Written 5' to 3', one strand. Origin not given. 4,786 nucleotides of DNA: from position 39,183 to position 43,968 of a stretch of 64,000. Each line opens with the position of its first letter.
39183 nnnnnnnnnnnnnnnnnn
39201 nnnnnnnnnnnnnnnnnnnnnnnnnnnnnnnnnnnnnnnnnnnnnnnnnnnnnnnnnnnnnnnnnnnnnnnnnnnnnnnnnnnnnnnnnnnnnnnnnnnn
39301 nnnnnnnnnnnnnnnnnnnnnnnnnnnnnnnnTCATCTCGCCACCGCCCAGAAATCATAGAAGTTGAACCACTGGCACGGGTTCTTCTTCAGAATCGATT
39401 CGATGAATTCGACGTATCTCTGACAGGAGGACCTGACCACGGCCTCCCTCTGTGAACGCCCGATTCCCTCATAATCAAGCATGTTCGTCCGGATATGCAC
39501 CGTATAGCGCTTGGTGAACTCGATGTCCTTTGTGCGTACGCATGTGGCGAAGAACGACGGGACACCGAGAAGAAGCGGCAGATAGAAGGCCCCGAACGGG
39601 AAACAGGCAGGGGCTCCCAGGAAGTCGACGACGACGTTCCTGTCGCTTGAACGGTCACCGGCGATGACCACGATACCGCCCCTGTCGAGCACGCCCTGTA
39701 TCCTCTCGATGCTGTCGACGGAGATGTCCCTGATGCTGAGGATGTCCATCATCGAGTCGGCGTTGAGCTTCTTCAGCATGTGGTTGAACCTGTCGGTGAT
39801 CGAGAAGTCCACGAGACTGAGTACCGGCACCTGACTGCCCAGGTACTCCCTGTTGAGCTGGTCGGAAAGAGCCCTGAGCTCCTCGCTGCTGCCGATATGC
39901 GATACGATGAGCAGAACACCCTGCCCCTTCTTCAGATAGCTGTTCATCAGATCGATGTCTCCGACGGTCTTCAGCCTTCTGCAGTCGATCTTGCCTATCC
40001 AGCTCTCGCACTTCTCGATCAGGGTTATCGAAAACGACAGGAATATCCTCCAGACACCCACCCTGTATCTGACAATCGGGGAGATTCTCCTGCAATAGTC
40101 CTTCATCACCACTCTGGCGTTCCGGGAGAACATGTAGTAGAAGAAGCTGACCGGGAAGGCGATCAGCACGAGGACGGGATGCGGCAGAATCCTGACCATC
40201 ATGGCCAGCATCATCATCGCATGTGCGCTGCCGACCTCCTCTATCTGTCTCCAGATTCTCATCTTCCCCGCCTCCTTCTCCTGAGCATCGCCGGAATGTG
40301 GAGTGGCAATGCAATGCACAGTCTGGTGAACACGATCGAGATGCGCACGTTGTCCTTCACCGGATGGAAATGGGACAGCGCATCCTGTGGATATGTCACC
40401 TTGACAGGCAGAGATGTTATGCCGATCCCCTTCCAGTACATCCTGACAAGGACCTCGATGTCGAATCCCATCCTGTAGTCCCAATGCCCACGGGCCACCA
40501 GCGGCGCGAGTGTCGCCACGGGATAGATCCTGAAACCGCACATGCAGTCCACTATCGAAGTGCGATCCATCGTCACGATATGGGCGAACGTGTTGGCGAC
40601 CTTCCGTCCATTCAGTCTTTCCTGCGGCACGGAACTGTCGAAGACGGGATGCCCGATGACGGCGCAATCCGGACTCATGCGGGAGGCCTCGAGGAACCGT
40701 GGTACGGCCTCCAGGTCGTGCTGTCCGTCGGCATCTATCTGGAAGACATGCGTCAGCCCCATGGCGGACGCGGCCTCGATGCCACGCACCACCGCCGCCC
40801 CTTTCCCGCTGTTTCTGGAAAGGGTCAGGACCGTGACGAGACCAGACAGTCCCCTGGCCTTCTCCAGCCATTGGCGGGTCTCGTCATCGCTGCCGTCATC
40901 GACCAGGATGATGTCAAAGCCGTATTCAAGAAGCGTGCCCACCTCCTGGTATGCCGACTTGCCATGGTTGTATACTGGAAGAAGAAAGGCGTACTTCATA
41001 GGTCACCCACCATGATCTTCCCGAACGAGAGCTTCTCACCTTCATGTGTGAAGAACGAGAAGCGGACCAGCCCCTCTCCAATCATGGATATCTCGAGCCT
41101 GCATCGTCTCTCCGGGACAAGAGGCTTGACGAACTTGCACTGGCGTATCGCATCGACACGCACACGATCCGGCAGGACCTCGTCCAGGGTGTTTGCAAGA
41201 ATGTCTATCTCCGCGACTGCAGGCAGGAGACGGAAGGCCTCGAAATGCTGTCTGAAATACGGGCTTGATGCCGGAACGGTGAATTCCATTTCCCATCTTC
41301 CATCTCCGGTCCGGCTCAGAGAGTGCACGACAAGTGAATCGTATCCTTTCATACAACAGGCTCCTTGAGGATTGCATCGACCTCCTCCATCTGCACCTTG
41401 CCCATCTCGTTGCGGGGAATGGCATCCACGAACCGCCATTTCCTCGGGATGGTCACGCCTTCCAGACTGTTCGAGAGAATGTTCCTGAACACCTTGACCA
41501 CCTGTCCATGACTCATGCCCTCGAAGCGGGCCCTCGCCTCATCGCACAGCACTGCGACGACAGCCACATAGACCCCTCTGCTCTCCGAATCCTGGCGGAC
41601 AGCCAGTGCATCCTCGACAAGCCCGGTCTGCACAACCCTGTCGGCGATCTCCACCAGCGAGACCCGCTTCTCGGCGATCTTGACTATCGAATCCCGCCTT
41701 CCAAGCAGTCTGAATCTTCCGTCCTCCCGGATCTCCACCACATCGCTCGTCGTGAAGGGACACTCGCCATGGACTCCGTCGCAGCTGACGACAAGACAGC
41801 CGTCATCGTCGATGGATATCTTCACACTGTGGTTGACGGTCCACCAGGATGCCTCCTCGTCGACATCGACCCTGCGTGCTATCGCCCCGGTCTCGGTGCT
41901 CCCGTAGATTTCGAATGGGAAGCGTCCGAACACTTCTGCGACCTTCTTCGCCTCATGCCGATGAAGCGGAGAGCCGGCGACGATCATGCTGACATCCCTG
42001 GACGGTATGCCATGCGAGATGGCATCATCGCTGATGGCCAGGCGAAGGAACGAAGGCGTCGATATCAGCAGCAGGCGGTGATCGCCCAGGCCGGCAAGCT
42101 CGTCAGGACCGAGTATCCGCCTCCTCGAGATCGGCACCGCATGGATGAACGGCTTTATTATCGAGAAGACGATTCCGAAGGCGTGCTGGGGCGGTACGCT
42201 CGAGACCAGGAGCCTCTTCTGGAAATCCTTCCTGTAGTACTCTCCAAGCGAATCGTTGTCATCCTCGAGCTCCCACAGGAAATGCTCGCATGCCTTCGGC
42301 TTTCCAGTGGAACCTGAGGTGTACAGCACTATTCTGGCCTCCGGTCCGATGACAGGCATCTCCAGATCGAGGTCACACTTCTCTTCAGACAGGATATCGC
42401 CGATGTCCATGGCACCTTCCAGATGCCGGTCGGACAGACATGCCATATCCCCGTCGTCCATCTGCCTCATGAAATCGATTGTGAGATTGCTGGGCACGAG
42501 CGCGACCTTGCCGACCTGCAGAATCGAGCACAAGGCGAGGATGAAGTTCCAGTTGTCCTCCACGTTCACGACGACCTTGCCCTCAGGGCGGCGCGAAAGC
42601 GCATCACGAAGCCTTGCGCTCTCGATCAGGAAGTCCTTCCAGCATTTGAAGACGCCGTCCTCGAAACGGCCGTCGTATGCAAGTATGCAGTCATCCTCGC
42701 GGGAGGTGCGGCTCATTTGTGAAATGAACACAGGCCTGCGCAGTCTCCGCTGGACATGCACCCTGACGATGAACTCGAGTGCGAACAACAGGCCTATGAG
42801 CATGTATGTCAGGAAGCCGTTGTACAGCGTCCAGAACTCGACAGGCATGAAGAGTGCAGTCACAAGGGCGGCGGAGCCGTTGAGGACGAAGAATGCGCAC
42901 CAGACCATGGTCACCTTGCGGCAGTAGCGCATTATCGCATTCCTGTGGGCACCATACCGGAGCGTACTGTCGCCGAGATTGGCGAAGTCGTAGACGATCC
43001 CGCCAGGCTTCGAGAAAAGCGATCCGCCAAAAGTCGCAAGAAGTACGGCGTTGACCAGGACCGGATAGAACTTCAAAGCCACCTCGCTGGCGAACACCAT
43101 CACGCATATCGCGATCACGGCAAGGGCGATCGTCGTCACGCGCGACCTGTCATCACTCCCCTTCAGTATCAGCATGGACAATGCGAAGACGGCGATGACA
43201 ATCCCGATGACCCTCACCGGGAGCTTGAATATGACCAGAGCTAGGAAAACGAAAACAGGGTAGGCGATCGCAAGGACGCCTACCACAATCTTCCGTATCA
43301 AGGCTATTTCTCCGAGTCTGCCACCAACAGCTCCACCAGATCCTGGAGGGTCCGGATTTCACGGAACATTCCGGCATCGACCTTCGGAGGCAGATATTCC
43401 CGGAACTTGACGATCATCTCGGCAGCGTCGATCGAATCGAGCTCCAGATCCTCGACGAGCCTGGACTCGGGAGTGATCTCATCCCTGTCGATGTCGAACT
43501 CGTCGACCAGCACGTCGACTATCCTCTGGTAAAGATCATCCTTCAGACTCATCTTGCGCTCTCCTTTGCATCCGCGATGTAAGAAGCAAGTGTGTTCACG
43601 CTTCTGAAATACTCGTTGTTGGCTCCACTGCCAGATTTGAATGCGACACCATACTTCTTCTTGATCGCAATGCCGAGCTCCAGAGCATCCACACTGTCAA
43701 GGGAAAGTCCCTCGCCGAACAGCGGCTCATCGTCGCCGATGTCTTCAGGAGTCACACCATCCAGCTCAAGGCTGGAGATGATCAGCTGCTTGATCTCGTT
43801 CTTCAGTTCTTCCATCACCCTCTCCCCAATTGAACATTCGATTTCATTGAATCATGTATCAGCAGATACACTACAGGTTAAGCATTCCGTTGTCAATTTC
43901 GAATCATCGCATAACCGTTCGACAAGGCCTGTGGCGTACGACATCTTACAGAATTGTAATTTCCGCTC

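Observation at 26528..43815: Complete but rewired aryl-polyene-like PKS/lipid assembly line in a probable spirochaete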

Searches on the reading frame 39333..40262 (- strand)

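Call 5: search_protein_families(library=pfam, proteins=[window:39333-40262:-], max_evalue=0.01)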
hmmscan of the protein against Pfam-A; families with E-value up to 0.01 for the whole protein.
window:39333-40262:- (309 aa): 1 family
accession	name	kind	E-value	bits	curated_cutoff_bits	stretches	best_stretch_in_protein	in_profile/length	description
PF03279.18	Lip_A_acyltrans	-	5.8e-08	32.7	22.3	1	95-303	102-291/295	Bacterial lipid A biosynthesis acyltransferase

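Call 8: search_protein_families(library=ncbifam, proteins=[window:39333-40262:-], max_evalue=0.001)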
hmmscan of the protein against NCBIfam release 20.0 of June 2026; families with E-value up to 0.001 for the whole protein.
window:39333-40262:- (309 aa): 3 families
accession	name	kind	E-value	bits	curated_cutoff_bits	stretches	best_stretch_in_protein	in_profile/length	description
NF005919.0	PRK07920.1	equivalog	2e-08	33.6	209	1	98-305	102-293/311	phosphatidylinositol mannoside acyltransferase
NF006270.0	PRK08419.1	equivalog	0.00012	21.5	248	1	16-303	10-286/298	lipid A biosynthesis lauroyl acyltransferase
NF004191.0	PRK05646.1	equivalog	0.0003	20.1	491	0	19-158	24-170/310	lipid A biosynthesis lauroyl acyltransferase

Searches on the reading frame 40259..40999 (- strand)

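Call 5: search_protein_families(library=pfam, proteins=[window:40259-40999:-], max_evalue=0.01)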
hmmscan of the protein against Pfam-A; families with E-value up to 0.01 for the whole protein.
window:40259-40999:- (246 aa): 3 families
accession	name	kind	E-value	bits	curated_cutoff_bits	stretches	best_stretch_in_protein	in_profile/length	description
PF00535.33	Glycos_transf_2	-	2.5e-18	67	23.3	1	7-159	4-159/168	Glycosyl transferase family 2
PF13641.12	Glyco_tranf_2_3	-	0.00075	20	27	1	28-206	31-213/230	Glycosyltransferase like family 2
PF13704.12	Glyco_tranf_2_4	-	0.0015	19.4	27.5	1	27-91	18-81/98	Glycosyl transferase family 2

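Call 8: search_protein_families(library=ncbifam, proteins=[window:40259-40999:-], max_evalue=0.001)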
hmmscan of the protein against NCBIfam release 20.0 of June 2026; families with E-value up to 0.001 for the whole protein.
window:40259-40999:- (246 aa): 13 families
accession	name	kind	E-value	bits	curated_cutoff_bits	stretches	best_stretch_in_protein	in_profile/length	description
NF058614.1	PPMAGASynPpgS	equivalog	8.7e-12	44.9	370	1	6-219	5-214/226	polyprenyl-phospho-N-acetylgalactosaminyl synthase PpgS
TIGR04182.1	glyco_TIGR04182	equivalog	1e-11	44.8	325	1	5-227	4-217/293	S-layer glycoprotein N-glycosyltransferase AglJ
TIGR03937.1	PgaC_IcaA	equivalog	1.5e-11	43.9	422.3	1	4-119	48-164/407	poly-beta-1,6-N-acetyl-D-glucosamine synthase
NF007986.1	PRK10714.1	equivalog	3.1e-09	36.3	529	1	6-140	11-147/316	undecaprenyl-phosphate 4-deoxy-4-formamido-L-arabinose transferase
NF047588.1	GlcsyltransPgfSStrep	equivalog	6.1e-09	35.5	500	1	16-108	23-112/308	glycosyltransferase PgfS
NF041875.1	EPS_EpsD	equivalog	2.3e-07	30.5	370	1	26-123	29-121/325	exopolysaccharide biosynthesis glycosyltransferase EpsD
NF041391.1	DPhHxTase_Halo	equivalog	4.4e-06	25.8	375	1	29-202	26-184/213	dolichyl-phosphate hexose transferase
NF047683.1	TeichurnBiosyTuaG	equivalog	4.8e-05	23.1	400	1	8-102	13-107/252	teichuronic acid biosynthesis protein TuaG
TIGR01556.1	rhamnosyltran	subfamily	0.0002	20.6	200.55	1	23-97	17-89/281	rhamnosyltransferase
TIGR03965.1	mycofact_glyco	equivalog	0.00028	19.9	280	1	8-79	81-155/467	mycofactocin biosynthesis glycosyltransferase MftF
TIGR04009.1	wcaE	equivalog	0.00033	20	369.2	1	25-121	31-122/248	colanic acid biosynthesis glycosyltransferase WcaE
NF007482.0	PRK10073.1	equivalog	0.00054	19.1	423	1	5-91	10-95/334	glycosyltransferase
TIGR03469.1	HpnB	hypoth_equivalog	0.00065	18.8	379.25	1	28-103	75-157/386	hopene-associated glycosyltransferase HpnB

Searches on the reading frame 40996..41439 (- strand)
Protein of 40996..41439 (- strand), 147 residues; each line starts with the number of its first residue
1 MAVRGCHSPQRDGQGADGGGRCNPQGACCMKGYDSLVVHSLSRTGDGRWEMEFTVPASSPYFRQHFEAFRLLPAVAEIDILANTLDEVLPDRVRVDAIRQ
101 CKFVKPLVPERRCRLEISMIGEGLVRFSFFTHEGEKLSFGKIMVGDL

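Call 5: search_protein_families(library=pfam, proteins=[window:40996-41439:-], max_evalue=0.01)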
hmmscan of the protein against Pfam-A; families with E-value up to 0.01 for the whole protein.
window:40996-41439:- (147 aa): 1 family
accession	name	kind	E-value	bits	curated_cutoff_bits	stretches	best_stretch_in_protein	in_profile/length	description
PF22818.2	ApeI-like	-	4e-05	24.3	28.5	1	60-121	27-88/119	ApeI dehydratase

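Call 8: search_protein_families(library=ncbifam, proteins=[window:40996-41439:-], max_evalue=0.001)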
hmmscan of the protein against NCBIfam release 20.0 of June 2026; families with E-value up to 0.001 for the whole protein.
window:40996-41439:- (147 aa): 0 families

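Call 41: search_solved_structures(query=window:40996-41439:-, show_alignments=1, max_evalue=1)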
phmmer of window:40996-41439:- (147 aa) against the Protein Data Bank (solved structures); distinct sequences matched with E-value up to 1: 4.
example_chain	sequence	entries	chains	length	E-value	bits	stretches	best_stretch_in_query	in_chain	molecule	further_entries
3esi_A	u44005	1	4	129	3.8e-05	26.9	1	36-136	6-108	uncharacterized protein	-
6qsr_A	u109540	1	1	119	0.001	22.3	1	58-142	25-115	AMP-dependent synthetase and ligase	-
8ayd_AA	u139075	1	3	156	0.33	14.1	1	55-121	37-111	3-hydroxyacyl-[acyl-carrier-protein] dehydratase FabZ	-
7qv0_A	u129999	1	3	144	0.67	13.1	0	55-118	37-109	Beta-hydroxyacyl-(Acyl-carrier-protein) dehydratase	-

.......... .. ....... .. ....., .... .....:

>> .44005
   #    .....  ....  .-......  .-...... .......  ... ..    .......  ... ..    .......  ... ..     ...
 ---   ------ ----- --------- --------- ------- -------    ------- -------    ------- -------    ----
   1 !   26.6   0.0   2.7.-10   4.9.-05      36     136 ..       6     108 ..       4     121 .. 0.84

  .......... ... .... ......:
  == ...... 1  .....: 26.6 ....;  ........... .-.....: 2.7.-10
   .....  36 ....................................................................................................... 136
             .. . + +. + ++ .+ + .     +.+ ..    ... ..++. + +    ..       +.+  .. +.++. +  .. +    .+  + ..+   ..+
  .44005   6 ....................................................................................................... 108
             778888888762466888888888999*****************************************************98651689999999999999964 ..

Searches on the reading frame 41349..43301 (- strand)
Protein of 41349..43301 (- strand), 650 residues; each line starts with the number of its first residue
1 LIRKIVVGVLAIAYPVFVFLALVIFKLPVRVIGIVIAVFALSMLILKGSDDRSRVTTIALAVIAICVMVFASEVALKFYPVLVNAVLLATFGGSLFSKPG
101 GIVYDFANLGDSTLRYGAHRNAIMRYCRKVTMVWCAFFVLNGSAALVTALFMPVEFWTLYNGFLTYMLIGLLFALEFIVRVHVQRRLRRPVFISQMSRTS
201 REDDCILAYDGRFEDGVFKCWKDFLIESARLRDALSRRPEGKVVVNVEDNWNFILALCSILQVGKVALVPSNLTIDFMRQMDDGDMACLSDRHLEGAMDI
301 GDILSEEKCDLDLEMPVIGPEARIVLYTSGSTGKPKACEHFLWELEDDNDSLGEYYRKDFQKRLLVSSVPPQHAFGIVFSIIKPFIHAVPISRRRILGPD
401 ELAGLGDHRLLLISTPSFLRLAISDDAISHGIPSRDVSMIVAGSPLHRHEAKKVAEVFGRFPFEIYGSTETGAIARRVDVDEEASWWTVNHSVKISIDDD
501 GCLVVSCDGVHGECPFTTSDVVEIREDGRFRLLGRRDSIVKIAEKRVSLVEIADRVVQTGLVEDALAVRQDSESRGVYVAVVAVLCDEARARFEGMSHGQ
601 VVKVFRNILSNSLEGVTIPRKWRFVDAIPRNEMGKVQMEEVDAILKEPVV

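Call 5: search_protein_families(library=pfam, proteins=[window:41349-43301:-], max_evalue=0.01)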
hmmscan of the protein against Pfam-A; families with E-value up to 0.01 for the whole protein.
window:41349-43301:- (650 aa): 1 family
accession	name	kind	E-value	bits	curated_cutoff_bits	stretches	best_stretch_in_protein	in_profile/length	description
PF00501.34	AMP-binding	-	1e-11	44.7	29.9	1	324-512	166-370/384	AMP-binding enzyme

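Call 8: search_protein_families(library=ncbifam, proteins=[window:41349-43301:-], max_evalue=0.001)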
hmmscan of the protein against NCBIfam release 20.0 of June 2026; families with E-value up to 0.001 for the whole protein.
window:41349-43301:- (650 aa): 53 families (the best 25 are shown)
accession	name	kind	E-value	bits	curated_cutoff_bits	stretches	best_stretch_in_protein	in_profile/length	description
TIGR02372.1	4_coum_CoA_lig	equivalog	2.7e-25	88.9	334.7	1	320-637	95-386/386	4-coumarate--CoA ligase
NF005858.0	PRK07787.1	subfamily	8.8e-18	64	575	2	282-500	90-310/471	acyl-CoA synthetase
TIGR01734.1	D-ala-DACP-lig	equivalog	5e-17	61.6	559.85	2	513-641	374-498/504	D-alanine--poly(phosphoribitol) ligase subunit DltA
TIGR01733.1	AA-adenyl-dom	subfamily_domain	2.5e-16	59.5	317.4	2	321-487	121-289/409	amino acid adenylation domain-containing protein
NF004837.0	PRK06187.1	subfamily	5e-16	58.1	476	2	517-640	403-517/531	long-chain-fatty-acid--CoA ligase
NF003417.0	PRK04813.1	subfamily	1.6e-15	56.6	476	1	512-641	375-499/505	D-alanine--poly(phosphoribitol) ligase subunit DltA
TIGR03098.1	ligase_PEP_1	hypoth_equivalog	5e-15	55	592.35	1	519-639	401-512/517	acyl-CoA ligase (AMP-forming), exosortase A system-associated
TIGR02188.1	Ac_CoA_lig_AcsA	equivalog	3e-12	45.6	724.95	1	516-637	481-597/629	acetate--CoA ligase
NF001208.0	PRK00174.1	subfamily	3.4e-12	45.5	657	1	516-636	497-611/649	acetate--CoA ligase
NF005702.0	PRK07514.1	subfamily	4e-12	45.3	558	1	515-639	379-494/506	malonyl-CoA synthase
NF053567.1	HBDA_AROS1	equivalog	2.8e-10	39.2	1000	1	519-646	399-520/523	3-hydroxybenzoate--CoA ligase HbdA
NF004282.0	PRK05691.1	subfamily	4e-10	36.4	4090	1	509-639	4097-4220/4334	non-ribosomal peptide synthase/polyketide synthase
NF007815.0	PRK10524.1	equivalog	5e-10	38.5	955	1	514-645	473-603/629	propionate--CoA ligase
NF006386.0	PRK08633.1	equivalog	5.9e-10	37.5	1221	1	324-475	786-939/1147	acyl-[ACP]--phospholipid O-acyltransferase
NF006181.0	PRK08314.1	subfamily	9.8e-10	37.3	705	1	323-386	207-269/563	long-chain-fatty-acid--CoA ligase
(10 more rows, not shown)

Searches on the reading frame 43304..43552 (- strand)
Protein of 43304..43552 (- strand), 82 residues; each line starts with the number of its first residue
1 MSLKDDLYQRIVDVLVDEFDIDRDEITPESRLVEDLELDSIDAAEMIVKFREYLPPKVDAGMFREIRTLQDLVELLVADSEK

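Call 5: search_protein_families(library=pfam, proteins=[window:43304-43552:-], max_evalue=0.01)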
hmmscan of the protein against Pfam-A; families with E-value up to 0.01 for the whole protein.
window:43304-43552:- (82 aa): 1 family
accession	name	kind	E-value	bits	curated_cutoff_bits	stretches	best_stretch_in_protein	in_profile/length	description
PF00550.31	PP-binding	-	2.1e-11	44.3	20.8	1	9-76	1-67/67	Phosphopantetheine attachment site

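Call 8: search_protein_families(library=ncbifam, proteins=[window:43304-43552:-], max_evalue=0.001)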
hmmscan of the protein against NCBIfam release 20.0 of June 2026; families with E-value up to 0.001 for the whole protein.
window:43304-43552:- (82 aa): 13 families
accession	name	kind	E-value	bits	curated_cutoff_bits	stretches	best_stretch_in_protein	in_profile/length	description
NF003757.0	PRK05350.1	equivalog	1.5e-22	79.5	65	1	3-75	3-75/83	acyl carrier protein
NF002150.0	PRK00982.1-4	subfamily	1.3e-13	51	66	1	4-77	3-76/80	acyl carrier protein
NF002148.0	PRK00982.1-2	subfamily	1.4e-11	44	71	1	5-77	3-75/79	acyl carrier protein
TIGR00517.1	acyl_carrier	equivalog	2.6e-09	36.8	70.45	1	5-75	2-72/77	acyl carrier protein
NF002151.0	PRK00982.1-5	equivalog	1.6e-08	34.5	92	1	6-76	3-73/78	acyl carrier protein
NF005079.0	PRK06508.1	equivalog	3.6e-07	30.5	83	1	8-47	5-44/93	acyl carrier protein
NF004533.0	PRK05883.1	equivalog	3.6e-07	29.9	72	1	4-54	21-71/100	acyl carrier protein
NF002147.0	PRK00982.1-1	equivalog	4.3e-07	29.7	84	1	4-77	5-78/83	acyl carrier protein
NF002149.0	PRK00982.1-3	equivalog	6.1e-07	29.3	106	1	6-75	3-72/78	acyl carrier protein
NF006031.0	PRK08172.1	equivalog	2.3e-05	25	76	1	6-73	4-71/82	acyl carrier protein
NF040636.1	AcpM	exception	2.3e-05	24.3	146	1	6-75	5-74/93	meromycolate extension acyl carrier protein AcpM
NF009104.0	PRK12449.1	equivalog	0.00012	22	70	1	4-77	3-76/80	acyl carrier protein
NF005502.0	PRK07117.1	equivalog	0.00031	20.9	79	1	20-78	20-77/82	acyl carrier protein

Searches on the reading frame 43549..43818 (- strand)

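Call 5: search_protein_families(library=pfam, proteins=[window:43549-43818:-], max_evalue=0.01)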
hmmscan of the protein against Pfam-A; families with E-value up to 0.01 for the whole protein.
window:43549-43818:- (89 aa): 1 family
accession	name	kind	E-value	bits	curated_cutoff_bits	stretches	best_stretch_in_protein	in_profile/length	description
PF00550.31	PP-binding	-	2.6e-06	28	20.8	1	18-62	9-51/67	Phosphopantetheine attachment site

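Call 8: search_protein_families(library=ncbifam, proteins=[window:43549-43818:-], max_evalue=0.001)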
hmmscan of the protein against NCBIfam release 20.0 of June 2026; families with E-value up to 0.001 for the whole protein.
window:43549-43818:- (89 aa): 8 families
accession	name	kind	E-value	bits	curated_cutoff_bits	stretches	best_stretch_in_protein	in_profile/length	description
NF006617.0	PRK09184.1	subfamily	1.1e-25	89.5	70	1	2-85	11-94/96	phosphopantetheine-binding protein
NF052616.1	ACP_for_OlsHI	equivalog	3.6e-07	30.4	130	1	2-86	1-82/83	ornithine lipid biosynthesis acyl carrier protein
NF005480.0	PRK07081.1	equivalog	1e-06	28.5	72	1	6-86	2-78/83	acyl carrier protein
NF058660.1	cispen_ACP_AmcB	equivalog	6.3e-06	26.3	80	1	5-84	2-78/80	cispentacin biosynthesis acyl carrier protein AmcB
NF003757.0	PRK05350.1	equivalog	7e-06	26.1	65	1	3-79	5-71/83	acyl carrier protein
TIGR00517.1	acyl_carrier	equivalog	6.1e-05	22.8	70.45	1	3-84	2-76/77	acyl carrier protein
NF002148.0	PRK00982.1-2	subfamily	0.00027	20.7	71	1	2-84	2-77/79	acyl carrier protein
NF005798.0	PRK07639.1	equivalog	0.00039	20.8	100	1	3-85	4-82/91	petrobactin biosynthesis protein AsbD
